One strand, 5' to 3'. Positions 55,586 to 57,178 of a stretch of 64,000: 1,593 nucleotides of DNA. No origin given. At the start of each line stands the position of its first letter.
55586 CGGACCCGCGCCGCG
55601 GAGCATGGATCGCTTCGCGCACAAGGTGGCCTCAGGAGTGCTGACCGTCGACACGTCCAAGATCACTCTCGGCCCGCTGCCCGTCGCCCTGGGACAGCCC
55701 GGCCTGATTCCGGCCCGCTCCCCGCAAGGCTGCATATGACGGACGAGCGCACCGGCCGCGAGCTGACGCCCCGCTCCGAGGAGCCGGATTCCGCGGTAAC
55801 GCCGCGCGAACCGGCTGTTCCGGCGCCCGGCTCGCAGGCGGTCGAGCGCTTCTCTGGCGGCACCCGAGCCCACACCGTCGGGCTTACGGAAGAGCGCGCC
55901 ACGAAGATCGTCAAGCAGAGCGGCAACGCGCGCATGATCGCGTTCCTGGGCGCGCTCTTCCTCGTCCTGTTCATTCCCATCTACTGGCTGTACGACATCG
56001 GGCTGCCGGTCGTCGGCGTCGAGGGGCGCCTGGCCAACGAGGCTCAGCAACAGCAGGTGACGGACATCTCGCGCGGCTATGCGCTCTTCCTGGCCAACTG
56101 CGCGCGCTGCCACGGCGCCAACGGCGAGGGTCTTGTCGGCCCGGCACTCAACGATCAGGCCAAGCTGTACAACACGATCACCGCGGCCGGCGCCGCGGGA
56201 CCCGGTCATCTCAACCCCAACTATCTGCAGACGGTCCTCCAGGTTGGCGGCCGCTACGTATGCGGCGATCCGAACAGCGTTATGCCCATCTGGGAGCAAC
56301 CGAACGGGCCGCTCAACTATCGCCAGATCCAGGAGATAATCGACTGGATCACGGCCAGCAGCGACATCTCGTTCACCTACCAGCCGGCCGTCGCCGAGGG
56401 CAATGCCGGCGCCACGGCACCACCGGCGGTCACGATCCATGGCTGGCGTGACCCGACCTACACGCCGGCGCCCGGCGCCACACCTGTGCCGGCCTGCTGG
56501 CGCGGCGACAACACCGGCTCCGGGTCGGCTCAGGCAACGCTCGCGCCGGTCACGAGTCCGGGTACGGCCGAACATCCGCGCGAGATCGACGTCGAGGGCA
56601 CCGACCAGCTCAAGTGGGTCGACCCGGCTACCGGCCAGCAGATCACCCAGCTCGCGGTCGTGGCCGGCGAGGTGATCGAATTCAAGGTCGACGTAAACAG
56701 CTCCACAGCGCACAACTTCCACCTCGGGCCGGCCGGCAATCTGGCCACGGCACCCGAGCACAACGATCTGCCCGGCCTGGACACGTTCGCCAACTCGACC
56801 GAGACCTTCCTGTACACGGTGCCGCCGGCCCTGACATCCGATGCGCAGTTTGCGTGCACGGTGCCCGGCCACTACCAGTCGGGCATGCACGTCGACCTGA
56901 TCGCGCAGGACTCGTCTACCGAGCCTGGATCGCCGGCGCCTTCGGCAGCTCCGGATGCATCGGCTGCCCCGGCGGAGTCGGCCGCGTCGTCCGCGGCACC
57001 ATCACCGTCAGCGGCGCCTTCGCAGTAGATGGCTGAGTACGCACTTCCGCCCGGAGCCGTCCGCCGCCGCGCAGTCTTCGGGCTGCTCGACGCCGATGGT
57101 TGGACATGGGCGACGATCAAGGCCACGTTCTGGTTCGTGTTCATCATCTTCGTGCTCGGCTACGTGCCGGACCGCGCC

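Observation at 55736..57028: Single polypeptide fusing a monohaem cytochrome c to an auracyanin-like blue-copper domain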

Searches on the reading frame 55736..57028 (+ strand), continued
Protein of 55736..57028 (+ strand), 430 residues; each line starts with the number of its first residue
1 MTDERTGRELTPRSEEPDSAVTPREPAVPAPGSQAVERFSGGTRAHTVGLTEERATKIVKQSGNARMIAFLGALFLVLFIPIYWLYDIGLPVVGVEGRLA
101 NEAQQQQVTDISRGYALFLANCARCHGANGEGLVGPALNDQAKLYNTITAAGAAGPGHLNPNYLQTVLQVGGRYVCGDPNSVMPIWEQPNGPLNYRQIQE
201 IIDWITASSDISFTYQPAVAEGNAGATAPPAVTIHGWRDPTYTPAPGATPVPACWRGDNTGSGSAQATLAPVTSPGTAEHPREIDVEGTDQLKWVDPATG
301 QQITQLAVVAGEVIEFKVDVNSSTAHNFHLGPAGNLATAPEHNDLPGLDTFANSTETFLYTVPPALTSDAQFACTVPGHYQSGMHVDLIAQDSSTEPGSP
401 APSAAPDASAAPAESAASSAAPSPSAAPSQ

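Call 70: find_homologous_proteins(query=L047:932-2020:+, max_evalue=1e-20)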
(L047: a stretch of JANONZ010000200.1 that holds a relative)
Query L047:932-2020:+ (363 aa): 2468 proteins with E <= 1e-20 among 8000 candidates; the best 120 are listed.
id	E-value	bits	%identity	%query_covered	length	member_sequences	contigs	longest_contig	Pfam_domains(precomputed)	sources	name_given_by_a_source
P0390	1.1e-219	747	89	99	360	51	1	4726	PF13473.13,PF13442.12,PF00034.27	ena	-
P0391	1.4e-214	730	87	99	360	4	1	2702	PF13473.13,PF13442.12,PF00034.27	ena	-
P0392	1.6e-204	697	84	99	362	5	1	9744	PF13473.13,PF13442.12,PF00034.27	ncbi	-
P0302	4.7e-179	613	73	99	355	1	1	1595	PF00127.27,PF13473.13,PF13442.12,PF00034.27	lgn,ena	-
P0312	7.8e-179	613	75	96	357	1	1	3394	PF13473.13,PF13442.12,PF00034.27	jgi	jgi:mono/diheme cytochrome c family protein/plastocyanin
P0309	7.4e-172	590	69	99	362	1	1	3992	PF13473.13,PF13442.12,PF00034.27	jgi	jgi:plastocyanin/mono/diheme cytochrome c family protein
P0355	7.6e-171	586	68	99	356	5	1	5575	PF13473.13,PF13442.12,PF00034.27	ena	-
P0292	5.9e-169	580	72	99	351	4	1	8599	PF13473.13,PF13442.12,PF00034.27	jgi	jgi:mono/diheme cytochrome c family protein/plastocyanin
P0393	6.8e-169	580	71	96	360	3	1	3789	PF13473.13,PF13442.12,PF00034.27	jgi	jgi:mono/diheme cytochrome c family protein/plastocyanin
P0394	1.3e-168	579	70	99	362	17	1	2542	PF13473.13,PF13442.12,PF00034.27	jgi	-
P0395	5.9e-168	577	70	96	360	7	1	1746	PF13473.13,PF13442.12,PF00034.27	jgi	-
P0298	1.9e-167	575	69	99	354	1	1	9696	PF13473.13,PF13442.12,PF00034.27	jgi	jgi:mono/diheme cytochrome c family protein/plastocyanin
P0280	3.0e-167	574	68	99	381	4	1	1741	PF13473.13,PF13442.12,PF00034.27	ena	-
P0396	1.5e-166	572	71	99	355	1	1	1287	PF13473.13,PF13442.12,PF00034.27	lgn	-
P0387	1.1e-165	569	63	99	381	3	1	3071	PF13473.13,PF13442.12,PF00034.27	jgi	jgi:mono/diheme cytochrome c family protein/plastocyanin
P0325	1.2e-165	569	69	99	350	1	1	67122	PF13473.13,PF13442.12,PF00034.27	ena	-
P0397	1.2e-165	569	69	99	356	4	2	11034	PF13473.13,PF13442.12,PF00034.27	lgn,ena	-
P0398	2.4e-165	568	69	99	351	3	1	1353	PF13473.13,PF13442.12,PF00034.27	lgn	-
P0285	2.4e-165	568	67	99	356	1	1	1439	PF13473.13,PF13442.12,PF00034.27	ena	-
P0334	3.1e-165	568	68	99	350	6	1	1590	PF13473.13,PF13442.12,PF00034.27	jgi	jgi:plastocyanin/mono/diheme cytochrome c family protein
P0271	7.7e-165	566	67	99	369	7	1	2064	PF13473.13,PF13442.12,PF00034.27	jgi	jgi:mono/diheme cytochrome c family protein/plastocyanin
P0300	8.0e-165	566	69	99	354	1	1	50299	PF13473.13,PF13442.12,PF00034.27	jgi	jgi:mono/diheme cytochrome c family protein/plastocyanin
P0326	1.2e-164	566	70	99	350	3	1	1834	PF13473.13,PF13442.12,PF00034.27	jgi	jgi:mono/diheme cytochrome c family protein/plastocyanin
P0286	3.9e-164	564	68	99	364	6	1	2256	PF13473.13,PF13442.12,PF00034.27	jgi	jgi:mono/diheme cytochrome c family protein/plastocyanin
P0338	5.8e-164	564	69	99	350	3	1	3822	PF13473.13,PF13442.12,PF00034.27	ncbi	ncbi:MAG: cupredoxin domain-containing protein [Acidimicrobiales bacterium]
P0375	7.7e-164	563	69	99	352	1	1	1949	PF13473.13,PF13442.12,PF00034.27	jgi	jgi:mono/diheme cytochrome c family protein/plastocyanin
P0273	1.4e-163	562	68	99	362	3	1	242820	PF13473.13,PF13442.12,PF00034.27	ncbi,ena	-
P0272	1.6e-163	562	66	99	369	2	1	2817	PF13473.13,PF13442.12,PF00034.27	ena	-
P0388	2.1e-163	562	68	99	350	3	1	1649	PF13473.13,PF13442.12,PF00034.27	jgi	-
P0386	3.5e-163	561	68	99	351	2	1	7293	PF00127.27,PF13473.13,PF13442.12,PF00034.27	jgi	jgi:mono/diheme cytochrome c family protein/plastocyanin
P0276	5.0e-163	560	70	96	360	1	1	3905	PF13473.13,PF13442.12,PF00034.27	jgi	jgi:mono/diheme cytochrome c family protein/plastocyanin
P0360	6.6e-163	560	68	99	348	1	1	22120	PF13473.13,PF13442.12,PF00034.27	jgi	-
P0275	8.7e-163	560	69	99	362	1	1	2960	PF13473.13,PF13442.12,PF00034.27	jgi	jgi:mono/diheme cytochrome c family protein/plastocyanin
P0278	1.5e-162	559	69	96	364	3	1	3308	PF13473.13,PF13442.12,PF00034.27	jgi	jgi:mono/diheme cytochrome c family protein/plastocyanin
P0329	1.8e-162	559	69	99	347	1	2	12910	PF13473.13,PF13442.12,PF00034.27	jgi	jgi:mono/diheme cytochrome c family protein/plastocyanin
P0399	4.7e-162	557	68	99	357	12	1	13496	PF13473.13,PF13442.12,PF00034.27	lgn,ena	-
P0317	4.8e-162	557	66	99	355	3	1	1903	PF13473.13,PF13442.12,PF00034.27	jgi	jgi:plastocyanin/mono/diheme cytochrome c family protein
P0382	6.0e-162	557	66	96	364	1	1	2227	PF13473.13,PF13442.12,PF00034.27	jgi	jgi:mono/diheme cytochrome c family protein/plastocyanin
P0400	8.1e-162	557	69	99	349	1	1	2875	PF13473.13,PF13442.12,PF00034.27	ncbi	-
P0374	9.6e-162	556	65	99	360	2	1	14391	PF13473.13,PF13442.12,PF00034.27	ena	-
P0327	1.3e-161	556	68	99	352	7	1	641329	PF13473.13,PF13442.12,PF00034.27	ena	-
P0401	4.8e-161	554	69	99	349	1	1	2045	PF13473.13,PF13442.12,PF00034.27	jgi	jgi:mono/diheme cytochrome c family protein/plastocyanin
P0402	5.8e-161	554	68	99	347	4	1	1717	PF13473.13,PF13442.12,PF00034.27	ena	-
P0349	6.1e-161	554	68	99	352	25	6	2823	PF13473.13,PF13442.12,PF00034.27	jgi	jgi:mono/diheme cytochrome c family protein/plastocyanin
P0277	9.6e-161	553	67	99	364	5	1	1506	PF13473.13,PF13442.12,PF00034.27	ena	-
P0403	2.4e-160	552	67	99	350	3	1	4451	PF13473.13,PF13442.12,PF00034.27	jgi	jgi:mono/diheme cytochrome c family protein/plastocyanin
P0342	2.6e-160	552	68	99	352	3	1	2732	PF13473.13,PF13442.12,PF00034.27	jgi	jgi:mono/diheme cytochrome c family protein/plastocyanin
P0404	2.8e-160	551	67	99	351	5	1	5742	PF13473.13,PF13442.12,PF00034.27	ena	-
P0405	3.1e-160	551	66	99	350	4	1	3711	PF13473.13,PF13442.12,PF00034.27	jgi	jgi:mono/diheme cytochrome c family protein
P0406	4.2e-160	551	69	99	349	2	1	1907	PF13473.13,PF13442.12,PF00034.27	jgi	jgi:Cytochrome c.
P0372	6.9e-160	550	67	99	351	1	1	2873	PF13473.13,PF13442.12,PF00034.27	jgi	jgi:mono/diheme cytochrome c family protein/plastocyanin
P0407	8.7e-160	550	68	99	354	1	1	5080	PF13473.13,PF13442.12,PF00034.27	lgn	-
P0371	1.0e-159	550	68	99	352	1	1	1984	PF13473.13,PF13442.12,PF00034.27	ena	-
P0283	1.2e-159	549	66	99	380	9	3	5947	PF13473.13,PF13442.12,PF00034.27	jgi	jgi:mono/diheme cytochrome c family protein/plastocyanin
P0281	1.5e-159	549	64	99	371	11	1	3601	PF13473.13,PF13442.12,PF00034.27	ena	-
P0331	1.5e-159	549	69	96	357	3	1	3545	PF13473.13,PF13442.12,PF00034.27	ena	-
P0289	1.8e-159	549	63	99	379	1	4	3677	PF13473.13,PF13442.12,PF00034.27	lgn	-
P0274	2.5e-159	548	65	99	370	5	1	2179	PF13473.13,PF13442.12,PF00034.27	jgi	jgi:mono/diheme cytochrome c family protein/plastocyanin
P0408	3.7e-159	548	68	99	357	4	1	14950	PF13473.13,PF13442.12,PF00034.27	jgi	jgi:mono/diheme cytochrome c family protein/plastocyanin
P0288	4.6e-159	547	68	96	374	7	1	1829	PF13473.13,PF13442.12,PF00034.27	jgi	jgi:mono/diheme cytochrome c family protein/plastocyanin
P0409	8.4e-159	547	66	99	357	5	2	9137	PF13473.13,PF13442.12,PF00034.27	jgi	jgi:mono/diheme cytochrome c family protein/plastocyanin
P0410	1.2e-158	546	66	99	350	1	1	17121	PF13473.13,PF13442.12,PF00034.27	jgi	jgi:mono/diheme cytochrome c family protein/plastocyanin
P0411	1.8e-158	546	65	99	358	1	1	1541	PF13473.13,PF13442.12,PF00034.27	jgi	jgi:mono/diheme cytochrome c family protein/plastocyanin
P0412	2.1e-158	545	68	96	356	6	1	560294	PF13473.13,PF13442.12,PF00034.27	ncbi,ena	-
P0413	2.1e-158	545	68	99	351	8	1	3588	PF00127.27,PF13473.13,PF13442.12,PF00034.27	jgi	jgi:mono/diheme cytochrome c family protein/plastocyanin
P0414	2.5e-158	545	65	99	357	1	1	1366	PF13473.13,PF13442.12,PF00034.27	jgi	jgi:mono/diheme cytochrome c family protein/plastocyanin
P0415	2.5e-158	545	67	96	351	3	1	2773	PF13473.13,PF13442.12,PF00034.27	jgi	jgi:mono/diheme cytochrome c family protein/plastocyanin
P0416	2.8e-158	545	69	99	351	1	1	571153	PF13473.13,PF13442.12,PF00034.27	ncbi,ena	-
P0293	3.6e-158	545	65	99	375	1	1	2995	PF13473.13,PF13442.12,PF00034.27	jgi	jgi:mono/diheme cytochrome c family protein/plastocyanin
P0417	4.6e-158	544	66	99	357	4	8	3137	PF13473.13,PF13442.12,PF00034.27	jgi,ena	jgi:mono/diheme cytochrome c family protein/plastocyanin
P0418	6.0e-158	544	66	99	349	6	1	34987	PF13473.13,PF13442.12,PF00034.27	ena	-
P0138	7.6e-158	543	66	99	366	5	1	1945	PF13473.13,PF13442.12,PF00034.27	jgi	jgi:plastocyanin/mono/diheme cytochrome c family protein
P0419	7.7e-158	543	67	99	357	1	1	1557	PF13473.13,PF13442.12,PF00034.27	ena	-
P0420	8.9e-158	543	66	99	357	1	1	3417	PF13473.13,PF13442.12,PF00034.27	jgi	jgi:mono/diheme cytochrome c family protein/plastocyanin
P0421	9.7e-158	543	66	99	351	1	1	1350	PF13473.13,PF13442.12,PF00034.27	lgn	-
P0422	1.1e-157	543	65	99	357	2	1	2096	PF13473.13,PF13442.12,PF00034.27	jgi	-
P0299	1.1e-157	543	65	99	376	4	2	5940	PF13473.13,PF13442.12,PF00034.27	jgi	jgi:mono/diheme cytochrome c family protein/plastocyanin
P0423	1.4e-157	543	67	99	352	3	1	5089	PF13473.13,PF13442.12,PF00034.27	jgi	jgi:mono/diheme cytochrome c family protein/plastocyanin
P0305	1.6e-157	542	67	99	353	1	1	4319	PF13473.13,PF13442.12,PF00034.27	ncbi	-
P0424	1.7e-157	542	67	96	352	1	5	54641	PF13473.13,PF13442.12,PF00034.27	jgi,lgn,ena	-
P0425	2.0e-157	542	66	99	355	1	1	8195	PF13473.13,PF13442.12,PF00034.27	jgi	jgi:plastocyanin/mono/diheme cytochrome c family protein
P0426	2.9e-157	542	67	99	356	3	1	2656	PF13473.13,PF13442.12,PF00034.27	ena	-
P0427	2.9e-157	542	65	99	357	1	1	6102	PF13473.13,PF13442.12,PF00034.27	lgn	-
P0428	3.3e-157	541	67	99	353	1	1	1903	PF13473.13,PF13442.12,PF00034.27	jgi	jgi:mono/diheme cytochrome c family protein/plastocyanin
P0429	4.0e-157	541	66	99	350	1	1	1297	PF13473.13,PF13442.12,PF00034.27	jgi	jgi:mono/diheme cytochrome c family protein/plastocyanin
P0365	7.4e-157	540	65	99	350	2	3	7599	PF13473.13,PF13442.12,PF00034.27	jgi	jgi:mono/diheme cytochrome c family protein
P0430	9.6e-157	540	66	99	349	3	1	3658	PF13473.13,PF13442.12,PF00034.27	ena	-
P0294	1.3e-156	539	65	99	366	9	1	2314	PF13473.13,PF13442.12,PF00034.27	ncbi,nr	ncbi:MAG: cupredoxin domain-containing protein [Chloroflexi bacterium]|nr:cupredoxin domain-containi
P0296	1.6e-156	539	63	99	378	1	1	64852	PF13473.13,PF13442.12,PF00034.27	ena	-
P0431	1.9e-156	539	66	99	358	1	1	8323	PF13473.13,PF13442.12,PF00034.27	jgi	jgi:mono/diheme cytochrome c family protein/plastocyanin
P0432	2.6e-156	538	66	99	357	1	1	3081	PF13473.13,PF13442.12,PF00034.27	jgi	jgi:mono/diheme cytochrome c family protein/plastocyanin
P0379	2.7e-156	538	65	99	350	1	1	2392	PF13473.13,PF13442.12,PF00034.27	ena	-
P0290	3.1e-156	538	66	99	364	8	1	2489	PF13473.13,PF13442.12,PF00034.27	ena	-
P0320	3.7e-156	538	64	99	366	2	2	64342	PF13473.13,PF13442.12,PF00034.27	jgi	jgi:mono/diheme cytochrome c family protein/plastocyanin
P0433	3.8e-156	538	67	99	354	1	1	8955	PF13473.13,PF13442.12,PF00034.27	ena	-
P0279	4.7e-156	538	68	96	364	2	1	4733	PF13473.13,PF13442.12,PF00034.27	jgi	jgi:mono/diheme cytochrome c family protein/plastocyanin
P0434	6.6e-156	537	66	99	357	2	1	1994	PF13473.13,PF13442.12,PF00034.27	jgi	jgi:mono/diheme cytochrome c family protein/plastocyanin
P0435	6.8e-156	537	66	99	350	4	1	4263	PF13473.13,PF13442.12,PF00034.27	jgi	jgi:mono/diheme cytochrome c family protein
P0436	7.0e-156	537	66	99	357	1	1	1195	PF13473.13,PF13442.12,PF00034.27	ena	-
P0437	7.7e-156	537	64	99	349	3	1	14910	PF00127.27,PF13473.13,PF13442.12,PF00034.27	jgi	jgi:mono/diheme cytochrome c family protein/plastocyanin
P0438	7.8e-156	537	65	99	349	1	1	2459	PF13473.13,PF13442.12,PF00034.27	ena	-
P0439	9.4e-156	537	67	99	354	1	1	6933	PF13473.13,PF13442.12,PF00034.27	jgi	jgi:mono/diheme cytochrome c family protein/plastocyanin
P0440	1.2e-155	536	67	96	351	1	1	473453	PF13473.13,PF13442.12,PF00034.27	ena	-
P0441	1.2e-155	536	66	99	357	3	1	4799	PF13473.13,PF13442.12,PF00034.27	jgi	jgi:mono/diheme cytochrome c family protein/plastocyanin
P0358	1.4e-155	536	66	99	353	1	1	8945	PF13473.13,PF13442.12,PF00034.27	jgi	jgi:mono/diheme cytochrome c family protein/plastocyanin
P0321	1.8e-155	536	64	99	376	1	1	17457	PF13473.13,PF13442.12,PF00034.27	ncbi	-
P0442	1.9e-155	536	66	99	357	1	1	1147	PF13473.13,PF13442.12,PF00034.27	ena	-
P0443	2.8e-155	535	66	99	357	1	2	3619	PF13473.13,PF13442.12,PF00034.27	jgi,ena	jgi:mono/diheme cytochrome c family protein/plastocyanin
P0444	2.9e-155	535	65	99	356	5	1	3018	PF13473.13,PF13442.12,PF00034.27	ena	-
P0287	3.9e-155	535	65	96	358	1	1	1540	PF13473.13,PF13442.12,PF00034.27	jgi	jgi:mono/diheme cytochrome c family protein/plastocyanin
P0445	3.9e-155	535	65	99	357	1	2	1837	PF13473.13,PF13442.12,PF00034.27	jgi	-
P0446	6.1e-155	534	65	99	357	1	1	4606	PF13473.13,PF13442.12,PF00034.27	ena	-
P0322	6.6e-155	534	65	99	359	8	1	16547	PF13473.13,PF13442.12,PF00034.27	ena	-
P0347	6.8e-155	534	67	96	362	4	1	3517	PF13473.13,PF13442.12,PF00034.27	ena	-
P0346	7.2e-155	534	64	99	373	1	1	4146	PF13473.13,PF13442.12,PF00034.27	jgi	jgi:plastocyanin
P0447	9.4e-155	533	66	99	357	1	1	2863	PF13473.13,PF13442.12,PF00034.27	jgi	-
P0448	9.6e-155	533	67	95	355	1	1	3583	PF13473.13,PF13442.12,PF00034.27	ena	-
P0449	1.0e-154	533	66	99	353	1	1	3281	PF13473.13,PF13442.12,PF00034.27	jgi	jgi:mono/diheme cytochrome c family protein/plastocyanin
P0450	1.1e-154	533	63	95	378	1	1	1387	PF13473.13,PF13442.12,PF00034.27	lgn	-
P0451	1.2e-154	533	65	99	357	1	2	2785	PF13473.13,PF13442.12,PF00034.27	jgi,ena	-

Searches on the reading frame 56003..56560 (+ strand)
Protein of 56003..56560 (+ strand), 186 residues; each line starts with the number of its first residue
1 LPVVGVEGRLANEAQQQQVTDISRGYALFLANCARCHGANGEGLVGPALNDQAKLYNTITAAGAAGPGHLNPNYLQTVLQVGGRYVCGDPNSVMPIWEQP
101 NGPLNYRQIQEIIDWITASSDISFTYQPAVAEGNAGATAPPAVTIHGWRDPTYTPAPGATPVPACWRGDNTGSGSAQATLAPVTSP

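Call 49: predict_structure(alignment_id=A2)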
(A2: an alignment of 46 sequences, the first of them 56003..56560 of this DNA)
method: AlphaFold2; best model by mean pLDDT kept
length: 186 residues; sequences in the alignment: 46
mean_pLDDT: 59.2   pTM: 0.56
mean pLDDT of the five models: 59.2, 57.0, 52.4, 47.2, 44.4
residues with pLDDT >= 90: 0; 70-90: 62; 50-70: 69; < 50: 55
segments of 3 or more residues with pLDDT < 50: 1-18, 44-50, 161-186
pLDDT, mean of each block of 10 residues (from residue 1): 31 44 61 56 46 52 58 80 65 71 78 75 77 76 76 62 39 34 34
secondary structure, 60 per line:
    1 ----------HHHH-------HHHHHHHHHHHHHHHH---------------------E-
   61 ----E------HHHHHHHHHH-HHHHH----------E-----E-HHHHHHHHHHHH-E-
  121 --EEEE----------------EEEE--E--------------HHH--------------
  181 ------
elements in order: H11-14 H22-37 H72-81 H83-87 H106-117 E123-126 E143-146

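Call 51: fold_search(model_id=the predicted structure, library=pdb)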
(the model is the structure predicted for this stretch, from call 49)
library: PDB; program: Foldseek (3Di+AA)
matches with E <= 10: 7; with E <= 0.001: 0
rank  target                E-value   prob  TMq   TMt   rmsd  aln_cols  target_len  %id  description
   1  2dge_D                5.7e-01  0.20  0.25  0.37   6.3       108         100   20  Crystal structure of oxidized cytochrome C6A from Arabidopsis thaliana (released 2006-07-04)
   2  6gcs_M                6.3e+00  0.02  0.10  0.16   9.3        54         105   22  Cryo-EM structure of respiratory complex I from Yarrowia lipolytica (released 2018-10-10)
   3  5mrc_WW               8.6e+00  0.02  0.13  0.07  10.5        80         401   10  Structure of the yeast mitochondrial ribosome - Class A (released 2017-02-15)
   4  9jus_p                8.6e+00  0.01  0.14  0.08   9.4        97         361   10  Structure of villin bound to an actin trimer (released 2025-10-08)
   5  3d5t_A                9.2e+00  0.04  0.13  0.08   6.2        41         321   20  Crystal structure of malate dehydrogenase from Burkholderia pseudomallei (released 2008-06-03)
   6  1nlv_A                9.2e+00  0.01  0.15  0.09   8.7        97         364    9  Crystal Structure Of Dictyostelium Discoideum Actin Complexed With Ca ATP And Human Gelsolin Segment 1 (released 2003-01-21)
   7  4yk2_A                9.8e+00  0.01  0.12  0.17  14.7       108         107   12  Crystal Structure of the BID Domain of Bep9 from Bartonella clarridgeiae (released 2016-03-09)

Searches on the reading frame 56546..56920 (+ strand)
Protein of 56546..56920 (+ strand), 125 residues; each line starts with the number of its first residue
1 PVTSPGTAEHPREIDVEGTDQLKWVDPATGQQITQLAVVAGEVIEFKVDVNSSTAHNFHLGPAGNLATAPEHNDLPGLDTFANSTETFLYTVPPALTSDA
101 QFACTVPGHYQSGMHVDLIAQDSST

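Call 62: search_solved_structures(query=window:56546-56920:+, max_evalue=10, show_alignments=3)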
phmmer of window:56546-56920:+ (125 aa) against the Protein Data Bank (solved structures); distinct sequences matched with E-value up to 10: 3.
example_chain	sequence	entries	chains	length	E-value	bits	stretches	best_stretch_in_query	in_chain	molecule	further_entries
2aan_A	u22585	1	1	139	0.0016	22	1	57-111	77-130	auracyanin A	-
6kol_A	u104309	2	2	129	0.066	16.8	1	24-115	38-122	Blue (Type 1) copper domain protein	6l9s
4dou_A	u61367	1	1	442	0.66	13.6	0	98-122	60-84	Adiponectin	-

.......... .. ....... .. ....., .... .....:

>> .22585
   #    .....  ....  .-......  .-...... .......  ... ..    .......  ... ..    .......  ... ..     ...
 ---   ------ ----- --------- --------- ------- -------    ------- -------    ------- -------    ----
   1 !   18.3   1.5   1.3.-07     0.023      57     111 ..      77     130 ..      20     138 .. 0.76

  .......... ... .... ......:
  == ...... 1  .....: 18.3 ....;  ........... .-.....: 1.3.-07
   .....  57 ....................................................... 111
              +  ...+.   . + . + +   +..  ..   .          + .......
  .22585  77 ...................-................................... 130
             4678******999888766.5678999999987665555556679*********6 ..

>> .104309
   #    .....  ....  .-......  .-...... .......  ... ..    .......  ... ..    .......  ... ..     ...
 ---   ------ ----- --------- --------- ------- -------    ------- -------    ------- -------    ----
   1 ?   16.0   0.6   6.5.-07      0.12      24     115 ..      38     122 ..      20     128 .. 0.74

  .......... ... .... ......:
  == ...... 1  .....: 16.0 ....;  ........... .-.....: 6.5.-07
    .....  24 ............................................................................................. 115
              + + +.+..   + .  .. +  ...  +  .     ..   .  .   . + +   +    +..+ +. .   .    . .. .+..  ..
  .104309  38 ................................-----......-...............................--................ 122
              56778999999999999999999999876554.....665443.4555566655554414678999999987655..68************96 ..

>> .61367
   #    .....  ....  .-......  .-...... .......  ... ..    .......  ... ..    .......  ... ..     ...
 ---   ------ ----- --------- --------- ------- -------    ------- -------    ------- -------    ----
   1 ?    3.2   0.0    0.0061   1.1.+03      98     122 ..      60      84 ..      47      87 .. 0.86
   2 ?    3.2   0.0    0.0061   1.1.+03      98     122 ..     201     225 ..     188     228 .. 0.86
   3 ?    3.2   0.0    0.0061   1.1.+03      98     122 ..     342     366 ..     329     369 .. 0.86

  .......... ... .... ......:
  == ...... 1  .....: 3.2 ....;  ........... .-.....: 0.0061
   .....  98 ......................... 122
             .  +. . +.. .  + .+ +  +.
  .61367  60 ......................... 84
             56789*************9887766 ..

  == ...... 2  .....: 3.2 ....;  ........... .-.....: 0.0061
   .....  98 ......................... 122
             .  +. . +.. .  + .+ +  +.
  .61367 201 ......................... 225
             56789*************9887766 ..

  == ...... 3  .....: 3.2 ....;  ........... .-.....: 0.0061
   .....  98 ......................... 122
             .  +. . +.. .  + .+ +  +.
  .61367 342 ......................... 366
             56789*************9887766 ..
